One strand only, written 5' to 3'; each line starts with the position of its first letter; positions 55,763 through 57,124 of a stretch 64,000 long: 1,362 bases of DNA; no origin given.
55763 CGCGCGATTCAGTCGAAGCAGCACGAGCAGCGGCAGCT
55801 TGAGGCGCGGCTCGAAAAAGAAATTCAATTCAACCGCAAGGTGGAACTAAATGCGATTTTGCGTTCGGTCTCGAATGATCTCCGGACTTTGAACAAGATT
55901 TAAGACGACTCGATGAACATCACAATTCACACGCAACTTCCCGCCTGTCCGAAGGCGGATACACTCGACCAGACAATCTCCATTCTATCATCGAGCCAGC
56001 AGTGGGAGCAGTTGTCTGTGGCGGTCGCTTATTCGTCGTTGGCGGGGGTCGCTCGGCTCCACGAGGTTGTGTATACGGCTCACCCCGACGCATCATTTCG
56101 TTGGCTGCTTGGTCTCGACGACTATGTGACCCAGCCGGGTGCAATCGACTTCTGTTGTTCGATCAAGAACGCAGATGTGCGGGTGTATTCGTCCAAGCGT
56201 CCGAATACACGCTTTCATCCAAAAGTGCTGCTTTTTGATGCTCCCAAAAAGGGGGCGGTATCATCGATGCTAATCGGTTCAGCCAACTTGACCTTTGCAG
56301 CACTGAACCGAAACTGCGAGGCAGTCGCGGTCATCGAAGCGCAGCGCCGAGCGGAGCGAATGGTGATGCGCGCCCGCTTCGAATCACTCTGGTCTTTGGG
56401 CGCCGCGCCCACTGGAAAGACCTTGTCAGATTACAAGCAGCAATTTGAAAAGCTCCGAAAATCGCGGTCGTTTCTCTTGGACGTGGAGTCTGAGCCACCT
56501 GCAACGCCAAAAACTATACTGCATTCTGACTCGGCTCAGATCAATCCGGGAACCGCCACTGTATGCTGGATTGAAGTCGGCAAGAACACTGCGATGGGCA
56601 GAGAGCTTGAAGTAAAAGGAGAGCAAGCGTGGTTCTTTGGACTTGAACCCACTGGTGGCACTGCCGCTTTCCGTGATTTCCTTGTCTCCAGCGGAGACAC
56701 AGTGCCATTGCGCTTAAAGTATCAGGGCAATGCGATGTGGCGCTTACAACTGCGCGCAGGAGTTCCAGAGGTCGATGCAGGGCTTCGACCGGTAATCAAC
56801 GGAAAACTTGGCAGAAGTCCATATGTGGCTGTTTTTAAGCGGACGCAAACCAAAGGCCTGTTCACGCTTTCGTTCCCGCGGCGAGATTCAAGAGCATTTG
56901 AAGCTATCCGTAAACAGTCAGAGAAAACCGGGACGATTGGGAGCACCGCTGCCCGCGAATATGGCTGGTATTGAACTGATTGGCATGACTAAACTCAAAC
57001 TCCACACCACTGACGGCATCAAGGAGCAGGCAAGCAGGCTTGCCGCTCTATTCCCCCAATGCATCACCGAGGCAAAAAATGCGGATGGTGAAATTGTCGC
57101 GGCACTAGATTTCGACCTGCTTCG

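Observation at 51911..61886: Composite defence locus: SNF2 helicase, DUF4391 and PLD nuclease fused in one co-directional run with a Type III Mod/Res pair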

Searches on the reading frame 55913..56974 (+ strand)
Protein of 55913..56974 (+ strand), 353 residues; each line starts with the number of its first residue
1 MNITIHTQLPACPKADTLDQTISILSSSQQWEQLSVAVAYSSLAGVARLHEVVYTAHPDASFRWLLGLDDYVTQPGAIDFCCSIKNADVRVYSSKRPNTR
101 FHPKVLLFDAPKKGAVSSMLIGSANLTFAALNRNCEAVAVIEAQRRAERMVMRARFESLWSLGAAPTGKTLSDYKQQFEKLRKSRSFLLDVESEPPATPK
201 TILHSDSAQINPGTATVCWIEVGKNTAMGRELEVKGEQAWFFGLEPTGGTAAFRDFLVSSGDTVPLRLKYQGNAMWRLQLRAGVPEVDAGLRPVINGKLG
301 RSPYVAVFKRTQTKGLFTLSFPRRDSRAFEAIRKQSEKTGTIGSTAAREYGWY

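Call 4: search_protein_families(library=pfam, proteins=[window:55913-56974:+], max_evalue=0.01)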
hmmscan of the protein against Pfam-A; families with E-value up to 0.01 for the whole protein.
window:55913-56974:+ (353 aa): 2 families
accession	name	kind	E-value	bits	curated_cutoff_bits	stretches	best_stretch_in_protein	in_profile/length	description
PF13091.12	PLDc_2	-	4.3e-09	36.7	27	1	83-160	63-132/132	PLD-like domain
PF09565.16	RE_NgoFVII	-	4.7e-06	26.5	23.8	1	17-148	2-139/162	NgoFVII restriction endonuclease N-terminal PLD domain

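Call 5: search_protein_families(library=padloc, proteins=[window:55913-56974:+], max_evalue=0.01)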
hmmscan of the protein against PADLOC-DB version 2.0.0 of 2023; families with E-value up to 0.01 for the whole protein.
window:55913-56974:+ (353 aa): 14 families
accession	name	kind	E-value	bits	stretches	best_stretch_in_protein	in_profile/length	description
PDLC03829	ZacB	-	1.4e-08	32.1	1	98-183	294-385/586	-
PDLC02707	PbeA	-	1.7e-06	25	1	89-172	123-208/672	PbeA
PDLC03658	mREase_IV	-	1.2e-05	21.2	1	82-180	103-195/953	Type IV methyl-directed restriction enzyme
PDLC04553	PDC-M27B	-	3.7e-05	20.6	1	94-182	101-184/635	-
PDLC02704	PbeA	-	5e-05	20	1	87-183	120-217/682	PbeA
PDLC02587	DrmC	-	5.3e-05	20.3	1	95-159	199-255/267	DrmC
PDLC02585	DrmC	-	0.0001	20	1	97-147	190-234/253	DrmC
PDLC02588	DrmC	-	0.00022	18.9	1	95-150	187-236/256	DrmC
PDLC02607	DrmC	-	0.00069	17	1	97-152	199-248/265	DrmC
PDLC02614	DrmC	-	0.00071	17.4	1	88-147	90-141/153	DrmC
PDLC02703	PbeA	-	0.0011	15.7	1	97-198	135-236/626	PbeA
PDLC03530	REase_II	-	0.0054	13.8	0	96-130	100-131/350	Type II restriction enzyme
PDLC02589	DrmC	-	0.0055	13.9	0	118-149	214-245/264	DrmC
PDLC02606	DrmC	-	0.0061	14.3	1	98-145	120-161/182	DrmC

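Call 6: search_protein_families(library=ncbifam, proteins=[window:55913-56974:+], max_evalue=0.01)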
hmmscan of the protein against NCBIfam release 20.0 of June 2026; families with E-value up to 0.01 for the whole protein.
window:55913-56974:+ (353 aa): 1 family
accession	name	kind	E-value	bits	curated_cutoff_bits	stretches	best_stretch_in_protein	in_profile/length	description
NF038319.1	DISARM_DrmC_I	equivalog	2.1e-06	27.5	133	1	97-151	180-228/236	DISARM system phospholipase D-like protein DrmC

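Call 19: search_solved_structures(query=window:55913-56974:+, max_evalue=1, show_alignments=2)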
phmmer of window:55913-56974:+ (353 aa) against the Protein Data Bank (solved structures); distinct sequences matched with E-value up to 1: 1.
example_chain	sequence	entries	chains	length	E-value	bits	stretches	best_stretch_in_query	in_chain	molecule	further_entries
7clg_A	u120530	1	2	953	0.00016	24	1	29-188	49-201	Putative helicase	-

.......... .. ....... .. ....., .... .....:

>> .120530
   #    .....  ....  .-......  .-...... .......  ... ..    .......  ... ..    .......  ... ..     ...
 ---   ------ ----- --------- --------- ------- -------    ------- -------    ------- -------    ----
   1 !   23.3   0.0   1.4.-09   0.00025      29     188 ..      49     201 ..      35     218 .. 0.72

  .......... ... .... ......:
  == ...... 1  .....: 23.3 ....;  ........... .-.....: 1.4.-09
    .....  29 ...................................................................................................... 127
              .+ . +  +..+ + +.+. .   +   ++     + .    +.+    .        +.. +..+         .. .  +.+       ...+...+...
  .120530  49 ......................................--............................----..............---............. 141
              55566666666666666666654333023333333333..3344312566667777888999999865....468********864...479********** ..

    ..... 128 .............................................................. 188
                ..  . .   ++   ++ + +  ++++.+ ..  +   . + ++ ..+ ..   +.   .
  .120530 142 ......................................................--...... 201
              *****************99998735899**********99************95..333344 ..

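Call 59: find_homologous_proteins(query=window:55913-56974:+)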
Query window:55913-56974:+ (353 aa): 211 proteins with E <= 0.001 among 3902 candidates; the best 120 are listed.
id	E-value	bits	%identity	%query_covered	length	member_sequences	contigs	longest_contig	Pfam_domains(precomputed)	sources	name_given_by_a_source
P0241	2.4e-235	798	100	100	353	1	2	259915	PF13091.13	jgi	-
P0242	3.1e-194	663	82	100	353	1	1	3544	PF13091.13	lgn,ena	-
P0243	1.0e-192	658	82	100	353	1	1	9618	PF13091.13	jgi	jgi:HKD family nuclease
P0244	1.8e-185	634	79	100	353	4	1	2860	PF13091.13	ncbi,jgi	jgi:HKD family nuclease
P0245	4.6e-184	629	77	100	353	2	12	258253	PF13091.13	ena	-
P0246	6.3e-184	629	78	100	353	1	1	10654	PF13091.13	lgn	-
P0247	3.6e-172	590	81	91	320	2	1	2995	PF13091.13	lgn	-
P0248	1.2e-168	578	73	100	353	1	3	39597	PF13091.13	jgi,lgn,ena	jgi:HKD family nuclease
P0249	1.1e-165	569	70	100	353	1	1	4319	PF13091.13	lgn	-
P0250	2.5e-157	541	68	100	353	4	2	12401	PF13091.13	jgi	jgi:HKD family nuclease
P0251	4.5e-157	540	69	100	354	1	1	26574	PF13091.13,PF09565.17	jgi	jgi:HKD family nuclease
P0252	1.2e-154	532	68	100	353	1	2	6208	PF13091.13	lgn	-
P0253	3.0e-154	531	67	100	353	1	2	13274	PF13091.13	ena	-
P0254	1.7e-149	515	65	100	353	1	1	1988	PF13091.13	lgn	-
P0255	9.4e-137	474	62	100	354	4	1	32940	PF13091.13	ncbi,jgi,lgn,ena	ncbi:MAG: phospholipase D-like domain-containing protein [Verrucomicrobiota bacterium]|jgi:HKD famil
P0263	1.4e-105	371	49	100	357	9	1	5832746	PF13091.13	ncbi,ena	-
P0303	1.4e-81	292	43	100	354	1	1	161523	PF13091.13,PF09565.17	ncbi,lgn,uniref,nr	ncbi:HKD family nuclease [Noviherbaspirillum humi]|uniref:HKD family nuclease n=1 Tax=Noviherbaspiri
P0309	1.1e-80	289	44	100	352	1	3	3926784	PF13091.13,PF09565.17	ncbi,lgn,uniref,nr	ncbi:phospholipase D-like domain-containing protein [Paraburkholderia sp. SUR17]|uniref:phospholipas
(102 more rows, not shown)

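Call 60: find_encoding_contigs(protein=P0263, flank=8000, max_places=2)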
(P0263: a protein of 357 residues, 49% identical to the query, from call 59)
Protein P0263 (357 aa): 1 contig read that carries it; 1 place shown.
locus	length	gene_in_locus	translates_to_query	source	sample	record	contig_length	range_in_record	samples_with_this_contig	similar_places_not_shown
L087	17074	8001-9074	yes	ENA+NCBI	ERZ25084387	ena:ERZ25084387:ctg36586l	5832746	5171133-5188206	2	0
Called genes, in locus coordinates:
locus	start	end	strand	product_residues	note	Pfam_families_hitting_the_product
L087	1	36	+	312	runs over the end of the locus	PF00004:AAA, PF05729:NACHT (weak)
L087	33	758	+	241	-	PF20247:DUF6602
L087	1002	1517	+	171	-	PF11848:DUF3368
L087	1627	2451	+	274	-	-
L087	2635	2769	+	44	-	-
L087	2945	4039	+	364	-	PF02463:SMC_N (faint), PF13175:AAA_15, PF13476:AAA_23 (weak), PF00005:ABC_tran (faint), PF13304:AAA_21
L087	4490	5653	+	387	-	-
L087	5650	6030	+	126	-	-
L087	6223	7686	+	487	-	PF00805:Pentapeptide (weak), PF13599:Pentapeptide_4 (faint), PF00805:Pentapeptide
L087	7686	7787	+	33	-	-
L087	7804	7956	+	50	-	-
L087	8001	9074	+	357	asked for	PF13091:PLDc_2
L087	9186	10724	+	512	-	PF01555:N6_N4_Mtase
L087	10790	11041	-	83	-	-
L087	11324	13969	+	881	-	PF04851:ResIII, PF00270:DEAD (faint)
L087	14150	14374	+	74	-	-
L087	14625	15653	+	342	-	PF01073:3Beta_HSD, PF01370:Epimerase, PF02719:Polysacc_synt_2, PF04321:RmlD_sub_bind, PF07993:NAD_binding_4, PF13460:NAD_binding_10, PF16363:GDP_Man_Dehyd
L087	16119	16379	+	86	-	-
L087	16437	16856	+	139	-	PF02845:CUE (weak)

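Call 61: find_encoding_contigs(protein=P0303, flank=8000, max_places=2)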
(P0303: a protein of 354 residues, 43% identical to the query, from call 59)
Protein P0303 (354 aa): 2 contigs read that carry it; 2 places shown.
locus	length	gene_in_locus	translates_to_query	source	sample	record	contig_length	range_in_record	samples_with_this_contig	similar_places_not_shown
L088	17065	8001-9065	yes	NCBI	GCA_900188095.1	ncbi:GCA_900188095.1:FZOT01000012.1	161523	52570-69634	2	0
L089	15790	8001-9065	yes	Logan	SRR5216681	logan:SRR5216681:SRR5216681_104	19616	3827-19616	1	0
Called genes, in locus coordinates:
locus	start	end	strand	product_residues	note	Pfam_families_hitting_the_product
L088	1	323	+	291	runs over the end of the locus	PF13362:Toprim_3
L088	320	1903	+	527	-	PF13148:DUF3987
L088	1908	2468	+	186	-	-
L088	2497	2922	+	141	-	PF18932:DUF5681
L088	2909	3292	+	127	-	-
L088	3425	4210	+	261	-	PF03372:Exo_endo_phos (weak)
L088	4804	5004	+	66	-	PF12728:HTH_17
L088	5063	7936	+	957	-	PF00176:SNF2-rel_dom, PF13872:AAA_34 (weak), PF00270:DEAD, PF04851:ResIII, PF00271:Helicase_C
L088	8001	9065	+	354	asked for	PF09565:RE_NgoFVII (weak), PF13091:PLDc_2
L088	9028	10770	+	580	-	PF01555:N6_N4_Mtase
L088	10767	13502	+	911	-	PF04851:ResIII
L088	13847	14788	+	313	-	-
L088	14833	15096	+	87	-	PF14267:DUF4357 (weak)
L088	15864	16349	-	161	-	PF04386:SspB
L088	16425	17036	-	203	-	PF02798:GST_N, PF13417:GST_N_3, PF22441:CLIC-like_N, PF13409:GST_N_2, PF00043:GST_C (weak), PF13410:GST_C_2 (weak)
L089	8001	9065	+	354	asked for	PF09565:RE_NgoFVII (weak), PF13091:PLDc_2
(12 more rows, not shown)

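Call 62: find_encoding_contigs(protein=P0309, flank=8000, max_places=2)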
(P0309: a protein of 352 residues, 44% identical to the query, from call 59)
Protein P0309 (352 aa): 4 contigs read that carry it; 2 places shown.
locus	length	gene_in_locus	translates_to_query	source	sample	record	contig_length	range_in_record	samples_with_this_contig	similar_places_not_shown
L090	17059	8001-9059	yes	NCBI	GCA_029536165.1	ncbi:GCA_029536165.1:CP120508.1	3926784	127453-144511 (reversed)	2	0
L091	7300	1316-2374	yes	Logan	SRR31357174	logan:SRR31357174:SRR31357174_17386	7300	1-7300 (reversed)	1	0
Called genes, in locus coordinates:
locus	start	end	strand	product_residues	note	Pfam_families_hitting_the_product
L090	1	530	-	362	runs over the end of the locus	PF00294:PfkB, PF08543:Phos_pyr_kin (weak), PF00294:PfkB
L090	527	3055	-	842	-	PF00359:PTS_EIIA_2, PF00381:PTS-HPr, PF05524:PEP-utilisers_N, PF00391:PEP-utilizers, PF02896:PEP-utilizers_C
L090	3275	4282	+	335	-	PF00356:LacI, PF00532:Peripla_BP_1, PF13407:Peripla_BP_4, PF13377:Peripla_BP_3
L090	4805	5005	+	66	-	PF12728:HTH_17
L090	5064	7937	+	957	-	PF00176:SNF2-rel_dom, PF13872:AAA_34 (weak), PF00270:DEAD, PF04851:ResIII, PF00271:Helicase_C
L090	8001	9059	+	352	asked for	PF13091:PLDc_2 (weak), PF09565:RE_NgoFVII (weak)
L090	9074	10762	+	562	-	PF01555:N6_N4_Mtase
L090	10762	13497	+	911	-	PF04851:ResIII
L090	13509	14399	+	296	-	-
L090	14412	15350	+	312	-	-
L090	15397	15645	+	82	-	PF14267:DUF4357 (weak)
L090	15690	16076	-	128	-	-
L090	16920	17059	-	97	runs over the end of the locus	PF13442:Cytochrome_CBB3 (weak), PF00034:Cytochrom_C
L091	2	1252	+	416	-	?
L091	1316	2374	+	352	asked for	PF13091:PLDc_2 (weak), PF09565:RE_NgoFVII (weak)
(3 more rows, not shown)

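Call 63: search_protein_families(library=padloc, proteins=[L088:5063-7936:+, L088:8001-9065:+, L088:9028-10770:+, L088:10767-13502:+], max_evalue=0.00001)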
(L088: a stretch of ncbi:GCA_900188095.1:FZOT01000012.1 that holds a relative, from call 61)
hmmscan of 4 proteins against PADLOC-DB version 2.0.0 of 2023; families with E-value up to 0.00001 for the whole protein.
L088:5063-7936:+ (957 aa): 47 families (the best 25 are shown)
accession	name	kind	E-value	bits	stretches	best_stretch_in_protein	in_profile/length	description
PDLC02619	DrmD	-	7e-198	657.7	1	33-659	24-643/872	DrmD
PDLC02500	BrxHI|BrxHII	-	5.4e-71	238.3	2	485-660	509-681/933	BrxHI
PDLC02621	DrmD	-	1.2e-58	197.2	1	38-579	118-660/1040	DrmD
PDLC02623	DrmD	-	4.8e-54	181.5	2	494-596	566-670/1040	DrmD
PDLC02620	DrmD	-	1.7e-53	179.9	1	4-640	64-664/1060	DrmD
PDLC00659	HmaA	-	5.3e-51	171.6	1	37-582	100-642/1176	SNF2 helicase / DEAD-box helicase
PDLC02843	DpdE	-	3.3e-49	165.7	2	18-235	139-331/1091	DpdE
PDLC02504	BrxHI|BrxHII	-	3.9e-46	155.5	1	36-636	104-666/971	BrxHII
PDLC02840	DpdE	-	1.1e-42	144.4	2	10-232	132-333/1091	DpdE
PDLC02844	DpdE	-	6.4e-38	128.3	2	34-236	146-338/1074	DpdE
PDLC02572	DrmA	-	1e-37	127.6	1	40-569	117-642/1043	DrmA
PDLC02846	DpdE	-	8.3e-37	124.6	2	7-208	132-327/1034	DpdE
PDLC02634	DrmD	-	1e-36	124.2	1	26-576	76-609/900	DrmD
PDLC00633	ZorD1|ZorD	-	1.3e-34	117.5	2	41-283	443-685/908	"SWI2/SNF2 helicase, Mrr-like nuclease"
PDLC02632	DrmD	-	1.9e-33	113.9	1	61-569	142-645/662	DrmD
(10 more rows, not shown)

L088:8001-9065:+ (354 aa): 2 families
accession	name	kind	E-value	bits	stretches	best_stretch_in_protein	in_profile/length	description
PDLC03658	mREase_IV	-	7.1e-08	28.6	1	74-184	96-200/953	Type IV methyl-directed restriction enzyme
PDLC03829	ZacB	-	9.1e-06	22.8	0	100-182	297-369/586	-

L088:9028-10770:+ (580 aa): 47 families (the best 25 are shown)
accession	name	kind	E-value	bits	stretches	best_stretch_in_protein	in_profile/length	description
PDLC03636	MTase_III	-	9.5e-217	719.3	1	18-543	4-559/575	Type III methyltransferase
PDLC03644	MTase_III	-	9.2e-126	418.7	1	23-421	4-429/542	Type III methyltransferase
PDLC03634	MTase_III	-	8.5e-81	270.7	2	104-378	167-450/621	Type III methyltransferase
PDLC03635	MTase_III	-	1.9e-76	256.3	2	42-204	200-367/708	Type III methyltransferase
PDLC03637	MTase_III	-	5.2e-71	237.8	1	47-374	110-455/513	Type III methyltransferase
PDLC03638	MTase_III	-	3e-69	232.2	1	57-413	377-712/816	Type III methyltransferase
PDLC03641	MTase_III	-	4e-66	221.9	2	106-377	180-451/657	Type III methyltransferase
PDLC03640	MTase_III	-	1.3e-54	183.7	3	101-192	106-203/654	Type III methyltransferase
PDLC03354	MTase_II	-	2.4e-50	169.8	1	17-376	21-374/425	Type II methyltransferase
PDLC03642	MTase_III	-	1.8e-41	140.4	1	55-361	77-380/528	Type III methyltransferase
PDLC03300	MTase_II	-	2.2e-38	130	2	99-216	77-193/302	Type II methyltransferase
PDLC03633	MTase_III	-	6.1e-32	109.1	2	228-380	209-348/616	Type III methyltransferase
PDLC03639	MTase_III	-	2.9e-30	103.2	1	60-225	87-254/639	Type III methyltransferase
PDLC03299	MTase_II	-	4.6e-29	99.9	2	322-374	195-247/296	Type II methyltransferase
PDLC03646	MTase_III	-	1.2e-27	94.2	1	57-185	468-594/1057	Type III methyltransferase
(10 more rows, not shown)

L088:10767-13502:+ (911 aa): 6 families
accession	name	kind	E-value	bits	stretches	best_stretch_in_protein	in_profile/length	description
PDLC03648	REase_III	-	4.8e-210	697.9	2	85-567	2-498/871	Type III restriction enzyme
PDLC03647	REase_III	-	1e-12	45.1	1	377-453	502-581/989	Type III restriction enzyme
PDLC03649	REase_III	-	6.2e-10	35.6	0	372-427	488-540/973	Type III restriction enzyme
PDLC03651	REase_III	-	1.2e-09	34.8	0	372-424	399-456/873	Type III restriction enzyme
PDLC03650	REase_III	-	3.1e-08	30.5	1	200-430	223-426/898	Type III restriction enzyme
PDLC03653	REase_III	-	1.9e-07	27.6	1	202-446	260-490/883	Type III restriction enzyme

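Call 67: find_related_loci(query=A5, collection=metagenome_contigs, flank=10000)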
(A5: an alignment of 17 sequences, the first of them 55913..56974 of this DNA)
Query A5 (353 aa) in metagenome_contigs; peptide patterns used: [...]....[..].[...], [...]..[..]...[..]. (x = any residue, [..] = any of these).
292 stretches matched a pattern; 27 encode a relative of the query (tblastn E <= 1e-3); 27 distinct loci.
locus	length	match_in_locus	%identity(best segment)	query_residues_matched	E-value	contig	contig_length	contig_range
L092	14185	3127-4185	73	1-353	6e-179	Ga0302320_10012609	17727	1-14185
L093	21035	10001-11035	40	1-353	4e-92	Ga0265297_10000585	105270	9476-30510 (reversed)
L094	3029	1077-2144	43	1-353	1e-92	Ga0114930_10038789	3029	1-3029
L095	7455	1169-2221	44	1-352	2e-88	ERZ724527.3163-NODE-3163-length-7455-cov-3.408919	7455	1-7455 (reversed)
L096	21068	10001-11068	45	1-352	2e-87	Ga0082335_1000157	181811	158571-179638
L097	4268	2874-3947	41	1-352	8e-87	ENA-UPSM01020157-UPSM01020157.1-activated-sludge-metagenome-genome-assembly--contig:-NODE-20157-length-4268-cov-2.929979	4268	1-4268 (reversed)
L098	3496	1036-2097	43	1-352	7e-87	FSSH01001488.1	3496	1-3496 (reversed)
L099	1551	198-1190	42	27-353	1e-90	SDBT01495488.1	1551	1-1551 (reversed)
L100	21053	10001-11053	42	1-352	2e-84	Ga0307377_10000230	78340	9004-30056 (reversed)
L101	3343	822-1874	43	1-352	4e-85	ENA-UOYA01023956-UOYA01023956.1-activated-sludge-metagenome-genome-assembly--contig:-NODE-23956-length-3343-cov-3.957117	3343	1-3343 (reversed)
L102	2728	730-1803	40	1-352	2e-83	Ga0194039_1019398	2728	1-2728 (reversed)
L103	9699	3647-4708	41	1-352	1e-80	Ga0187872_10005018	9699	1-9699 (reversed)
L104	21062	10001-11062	42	1-352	5e-78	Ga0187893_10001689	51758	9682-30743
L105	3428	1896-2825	44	1-311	1e-76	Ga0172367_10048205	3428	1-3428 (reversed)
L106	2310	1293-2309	39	1-333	3e-76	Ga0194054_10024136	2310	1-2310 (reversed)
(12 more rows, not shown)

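Call 69: search_solved_structures(query=A5, max_evalue=10, show_alignments=0)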
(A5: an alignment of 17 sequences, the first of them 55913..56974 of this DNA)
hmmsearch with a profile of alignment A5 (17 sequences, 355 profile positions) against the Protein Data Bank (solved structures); distinct sequences matched with E-value up to 10: 11.
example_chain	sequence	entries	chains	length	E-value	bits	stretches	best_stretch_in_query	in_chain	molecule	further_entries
7clg_A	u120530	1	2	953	6.2e-15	58.1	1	19-203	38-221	Putative helicase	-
4ggj_A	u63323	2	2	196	0.052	15.6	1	85-161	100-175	Mitochondrial cardiolipin hydrolase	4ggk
9lkx_K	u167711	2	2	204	0.11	14.6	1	112-163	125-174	Mitochondrial cardiolipin hydrolase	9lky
1byr_A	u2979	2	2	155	0.11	14.6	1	107-165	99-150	PROTEIN (ENDONUCLEASE)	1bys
7bwx_A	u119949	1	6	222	0.53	12.3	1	71-147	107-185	Ice-binding protein isoform1a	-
2c1l_A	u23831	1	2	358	0.73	11.8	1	96-164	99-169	RESTRICTION ENDONUCLEASE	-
4h4a_A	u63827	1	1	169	0.8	11.7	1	116-168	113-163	Mitochondrial cardiolipin hydrolase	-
6w3d_A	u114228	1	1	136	1.1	11.2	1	251-292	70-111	Rd1NTF2_05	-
4gen_A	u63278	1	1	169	1.2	11.1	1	116-166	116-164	Mitochondrial cardiolipin hydrolase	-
4gel_A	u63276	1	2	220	1.2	11.1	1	117-168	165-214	Mitochondrial cardiolipin hydrolase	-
4gem_A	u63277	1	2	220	1.2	11.1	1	117-168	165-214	Mitochondrial cardiolipin hydrolase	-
